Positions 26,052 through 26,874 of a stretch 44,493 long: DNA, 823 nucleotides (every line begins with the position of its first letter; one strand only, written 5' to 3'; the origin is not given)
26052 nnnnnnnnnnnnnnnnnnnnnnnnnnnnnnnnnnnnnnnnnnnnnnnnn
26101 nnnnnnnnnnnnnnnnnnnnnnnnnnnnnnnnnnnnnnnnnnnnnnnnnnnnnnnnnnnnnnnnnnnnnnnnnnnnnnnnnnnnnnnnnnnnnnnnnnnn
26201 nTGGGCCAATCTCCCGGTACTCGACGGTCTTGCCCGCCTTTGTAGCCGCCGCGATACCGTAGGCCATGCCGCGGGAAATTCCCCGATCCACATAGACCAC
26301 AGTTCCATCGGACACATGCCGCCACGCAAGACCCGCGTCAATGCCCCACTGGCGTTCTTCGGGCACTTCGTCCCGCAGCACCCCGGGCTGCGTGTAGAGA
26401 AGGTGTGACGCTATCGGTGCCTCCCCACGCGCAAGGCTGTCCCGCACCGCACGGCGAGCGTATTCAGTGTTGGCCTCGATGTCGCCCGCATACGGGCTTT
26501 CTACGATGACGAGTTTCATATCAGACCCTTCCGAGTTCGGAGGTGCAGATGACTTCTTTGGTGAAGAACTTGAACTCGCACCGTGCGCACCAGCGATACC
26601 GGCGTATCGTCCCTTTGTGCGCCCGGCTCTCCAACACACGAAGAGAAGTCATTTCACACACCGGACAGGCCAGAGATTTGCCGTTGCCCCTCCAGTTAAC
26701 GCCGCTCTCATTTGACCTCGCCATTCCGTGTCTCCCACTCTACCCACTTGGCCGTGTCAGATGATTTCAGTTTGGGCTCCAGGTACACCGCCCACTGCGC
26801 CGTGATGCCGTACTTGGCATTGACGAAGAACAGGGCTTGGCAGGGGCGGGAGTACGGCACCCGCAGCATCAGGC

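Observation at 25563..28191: Six-gene nucleotide-pool module at the end of the replication operon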

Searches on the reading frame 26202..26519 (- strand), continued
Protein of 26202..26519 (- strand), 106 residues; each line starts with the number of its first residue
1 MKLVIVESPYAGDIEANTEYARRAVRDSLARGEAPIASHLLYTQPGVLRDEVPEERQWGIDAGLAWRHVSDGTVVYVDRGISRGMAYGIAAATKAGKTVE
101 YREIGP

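Call 86: find_related_loci(query=window:26202-26519:-, collection=viral_contigs, flank=4000)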
Query window:26202-26519:- (106 aa) in viral_contigs; peptide patterns used: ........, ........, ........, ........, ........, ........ (x = any residue, [..] = any of these).
256 stretches matched a pattern; 239 encode a relative of the query (tblastn E <= 1e-3); the best 80 are kept; 80 distinct loci.
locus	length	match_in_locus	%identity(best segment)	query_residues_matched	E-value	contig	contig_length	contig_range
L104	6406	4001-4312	79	1-104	1e-52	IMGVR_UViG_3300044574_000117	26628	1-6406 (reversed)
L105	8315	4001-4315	81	1-105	4e-52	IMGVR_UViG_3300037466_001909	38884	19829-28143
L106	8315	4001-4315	81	1-105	4e-52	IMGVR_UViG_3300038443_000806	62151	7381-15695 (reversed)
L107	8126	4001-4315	78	1-105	2e-51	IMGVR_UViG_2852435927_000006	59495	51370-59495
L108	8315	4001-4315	77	1-105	2e-51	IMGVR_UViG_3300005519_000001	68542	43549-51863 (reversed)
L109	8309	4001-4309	80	4-106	3e-51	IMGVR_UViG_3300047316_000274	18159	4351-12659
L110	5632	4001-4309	80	4-106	3e-51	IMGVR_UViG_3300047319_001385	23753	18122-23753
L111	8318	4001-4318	77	1-106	1e-50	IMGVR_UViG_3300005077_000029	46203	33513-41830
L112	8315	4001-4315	75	1-105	1e-50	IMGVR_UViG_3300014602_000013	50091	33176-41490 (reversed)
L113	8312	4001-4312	82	1-104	2e-50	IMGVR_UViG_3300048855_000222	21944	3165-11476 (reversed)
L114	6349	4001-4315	76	1-105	2e-50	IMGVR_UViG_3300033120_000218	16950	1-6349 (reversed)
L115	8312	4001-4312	82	1-104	2e-50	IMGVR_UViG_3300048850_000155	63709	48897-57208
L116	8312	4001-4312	76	1-104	1e-49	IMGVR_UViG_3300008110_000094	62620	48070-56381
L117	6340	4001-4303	77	1-101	2e-49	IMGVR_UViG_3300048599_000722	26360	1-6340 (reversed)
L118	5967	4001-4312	75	1-104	5e-49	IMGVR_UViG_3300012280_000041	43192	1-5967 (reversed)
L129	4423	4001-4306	74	1-102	6e-48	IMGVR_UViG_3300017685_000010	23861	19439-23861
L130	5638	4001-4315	74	1-105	7e-48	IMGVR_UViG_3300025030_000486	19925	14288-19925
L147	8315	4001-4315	68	1-105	7e-46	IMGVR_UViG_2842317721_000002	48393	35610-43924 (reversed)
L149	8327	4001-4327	68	1-105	9e-46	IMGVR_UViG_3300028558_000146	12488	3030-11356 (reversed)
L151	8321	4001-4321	67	2-104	2e-45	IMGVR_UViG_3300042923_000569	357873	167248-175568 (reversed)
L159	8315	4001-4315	70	1-105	5e-45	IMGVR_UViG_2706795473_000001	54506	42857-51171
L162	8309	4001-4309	70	2-104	9e-45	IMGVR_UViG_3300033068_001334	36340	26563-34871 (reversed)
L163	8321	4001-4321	65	2-104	1e-44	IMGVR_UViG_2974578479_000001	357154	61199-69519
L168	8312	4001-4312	64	1-104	7e-44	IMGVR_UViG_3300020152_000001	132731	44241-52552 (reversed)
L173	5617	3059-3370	73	1-104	4e-43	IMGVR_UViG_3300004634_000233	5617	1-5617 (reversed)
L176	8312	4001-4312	68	1-104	5e-43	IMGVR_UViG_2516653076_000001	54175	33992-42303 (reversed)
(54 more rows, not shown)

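Call 89: search_protein_families(library=pfam, max_evalue=0.05, proteins=[L151:3707-4327:+, L159:3710-4327:+, L168:3758-4375:+, L130:3428-4318:+, L162:3509-4330:+, L149:3926-4720:+, L147:3572-4327:+, L176:3965-4522:+, L129:3869-4423:+, L173:2870-3373:+])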
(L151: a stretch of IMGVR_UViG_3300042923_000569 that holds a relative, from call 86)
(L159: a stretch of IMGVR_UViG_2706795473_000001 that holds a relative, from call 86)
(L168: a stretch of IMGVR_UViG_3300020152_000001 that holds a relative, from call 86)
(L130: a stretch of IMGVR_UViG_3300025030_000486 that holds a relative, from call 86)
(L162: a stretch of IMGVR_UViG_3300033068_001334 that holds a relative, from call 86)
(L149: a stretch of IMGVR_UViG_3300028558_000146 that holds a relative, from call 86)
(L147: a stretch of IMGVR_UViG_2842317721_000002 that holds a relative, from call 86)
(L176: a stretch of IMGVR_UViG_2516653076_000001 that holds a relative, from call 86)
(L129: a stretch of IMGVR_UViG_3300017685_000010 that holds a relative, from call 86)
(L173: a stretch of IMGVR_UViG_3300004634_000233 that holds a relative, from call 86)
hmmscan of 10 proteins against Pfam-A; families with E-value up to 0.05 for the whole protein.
L151:3707-4327:+ (207 aa): 1 family
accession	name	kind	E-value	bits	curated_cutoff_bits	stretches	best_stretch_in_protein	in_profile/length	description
PF24963.1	DUF7768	-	2.9e-29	101.7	26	1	99-202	1-97/98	Domain of unknown function (DUF7768)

L159:3710-4327:+ (206 aa): 1 family
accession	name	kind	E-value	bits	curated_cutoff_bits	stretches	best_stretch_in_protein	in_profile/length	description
PF24963.1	DUF7768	-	4.6e-30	104.3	26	1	100-198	2-97/98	Domain of unknown function (DUF7768)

L168:3758-4375:+ (206 aa): 1 family
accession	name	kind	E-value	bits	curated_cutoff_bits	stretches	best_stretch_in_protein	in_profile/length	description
PF24963.1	DUF7768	-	2.5e-32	111.5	26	1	84-183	2-98/98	Domain of unknown function (DUF7768)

L130:3428-4318:+ (297 aa): 1 family
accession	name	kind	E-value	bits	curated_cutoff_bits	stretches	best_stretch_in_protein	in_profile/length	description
PF24963.1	DUF7768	-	6.4e-30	103.8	26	1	194-293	2-98/98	Domain of unknown function (DUF7768)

L162:3509-4330:+ (274 aa): 1 family
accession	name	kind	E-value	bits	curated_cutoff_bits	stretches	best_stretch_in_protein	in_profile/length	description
PF24963.1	DUF7768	-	8.1e-30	103.5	26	1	166-265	2-98/98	Domain of unknown function (DUF7768)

L149:3926-4720:+ (265 aa): 1 family
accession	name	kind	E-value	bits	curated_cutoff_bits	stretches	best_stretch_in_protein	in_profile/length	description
PF24963.1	DUF7768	-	1.5e-26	93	26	1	28-129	2-96/98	Domain of unknown function (DUF7768)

L147:3572-4327:+ (252 aa): 1 family
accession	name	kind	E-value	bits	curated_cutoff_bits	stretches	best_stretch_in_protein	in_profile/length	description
PF24963.1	DUF7768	-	2.8e-30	105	26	1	146-244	2-97/98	Domain of unknown function (DUF7768)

L176:3965-4522:+ (186 aa): 1 family
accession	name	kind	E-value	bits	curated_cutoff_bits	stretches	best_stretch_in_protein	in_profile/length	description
PF24963.1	DUF7768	-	5.2e-31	107.3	26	1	15-114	2-98/98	Domain of unknown function (DUF7768)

L129:3869-4423:+ (185 aa): 1 family
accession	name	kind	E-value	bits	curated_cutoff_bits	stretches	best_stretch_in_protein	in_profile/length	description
PF24963.1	DUF7768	-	1e-32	112.8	26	1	47-146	2-98/98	Domain of unknown function (DUF7768)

L173:2870-3373:+ (168 aa): 1 family
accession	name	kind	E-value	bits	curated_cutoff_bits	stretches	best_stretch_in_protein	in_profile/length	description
PF24963.1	DUF7768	-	4.7e-33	113.8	26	1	66-165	2-98/98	Domain of unknown function (DUF7768)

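Call 93: search_protein_families(library=pfam, alignment_id=A11, max_evalue=0.001)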
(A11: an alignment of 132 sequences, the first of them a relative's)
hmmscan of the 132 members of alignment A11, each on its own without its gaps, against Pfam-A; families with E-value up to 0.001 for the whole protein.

A. member 1, L104:3471-3794:+ (108 aa): 0 families

B. families by the number of members that match (of 132 scanned): 59 families (the first 25 are shown)
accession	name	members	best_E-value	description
PF01555.25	N6_N4_Mtase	12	4.7e-50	DNA methylase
PF05869.16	Dam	8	1.1e-29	DNA N-6-adenine-methyltransferase (Dam)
PF19905.4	DUF6378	3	2.1e-31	Domain of unknown function (DUF6378)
PF00176.29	SNF2-rel_dom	3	8.2e-13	SNF2-related domain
PF21448.3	DNMK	3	8e-11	Deoxynucleotide monophosphate kinase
PF11994.14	DUF3489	3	4.1e-10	Protein of unknown function (DUF3489)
PF00270.35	DEAD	3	1.3e-07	DEAD/DEAH box helicase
PF04851.21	ResIII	3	3.4e-05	Type III restriction enzyme, res subunit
PF00579.31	tRNA-synt_1b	2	2.6e-67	tRNA synthetases class I (W and Y)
PF05866.16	RusA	2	5.6e-34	Endodeoxyribonuclease RusA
PF07750.17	GcrA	2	1.1e-24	GcrA cell cycle regulator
PF00476.26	DNA_pol_A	2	1.5e-24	DNA polymerase family A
PF22421.1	SYY_C-terminal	2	6.6e-16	Tyrosine--tRNA ligase SYY-like C-terminal domain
PF20057.4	DUF6456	2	5e-14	Domain of unknown function (DUF6456)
PF00271.37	Helicase_C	2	7.7e-13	Helicase conserved C-terminal domain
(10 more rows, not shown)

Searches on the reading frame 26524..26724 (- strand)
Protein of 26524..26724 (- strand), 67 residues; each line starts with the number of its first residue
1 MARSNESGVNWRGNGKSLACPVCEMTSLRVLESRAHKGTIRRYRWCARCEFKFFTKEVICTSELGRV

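Call 3: search_protein_families(library=pfam, max_evalue=0.1, proteins=[window:26524-26724:-])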
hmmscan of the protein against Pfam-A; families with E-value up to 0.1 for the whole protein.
window:26524-26724:- (67 aa): 3 families
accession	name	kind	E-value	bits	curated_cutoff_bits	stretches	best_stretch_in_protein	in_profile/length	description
PF22811.2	Zn_ribbon_NrdR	-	3.9e-10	39.9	27.2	1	19-57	2-42/42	Transcriptional repressor NrdR-like, N-terminal domain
PF24110.1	DUF7385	-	0.035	14.2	28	0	5-25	14-34/72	Family of unknown function (DUF7385)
PF12760.12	Zn_ribbon_IS1595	-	0.039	14.4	25.4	1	15-50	18-44/46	Transposase zinc-ribbon domain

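Call 4: search_protein_families(library=phrogs, max_evalue=0.01, proteins=[window:26524-26724:-])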
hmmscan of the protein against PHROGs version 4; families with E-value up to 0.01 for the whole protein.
window:26524-26724:- (67 aa): 1 family
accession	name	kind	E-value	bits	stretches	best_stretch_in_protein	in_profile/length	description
phrog_36879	-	unknown function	0.0014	20.1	1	20-58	3-43/119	-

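Call 7: search_protein_families(library=ncbifam, max_evalue=0.1, proteins=[window:26524-26724:-])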
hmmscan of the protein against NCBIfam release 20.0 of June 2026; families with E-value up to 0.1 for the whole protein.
window:26524-26724:- (67 aa): 2 families
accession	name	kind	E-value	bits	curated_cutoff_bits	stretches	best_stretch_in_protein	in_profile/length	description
TIGR00244.1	TIGR00244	equivalog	3.7e-06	27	124.65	1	18-59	1-44/147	transcriptional regulator NrdR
TIGR00340.1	zpr1_rel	hypoth_equivalog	0.044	13.2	117.95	1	20-60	1-43/163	zinc finger protein ZPR1 homolog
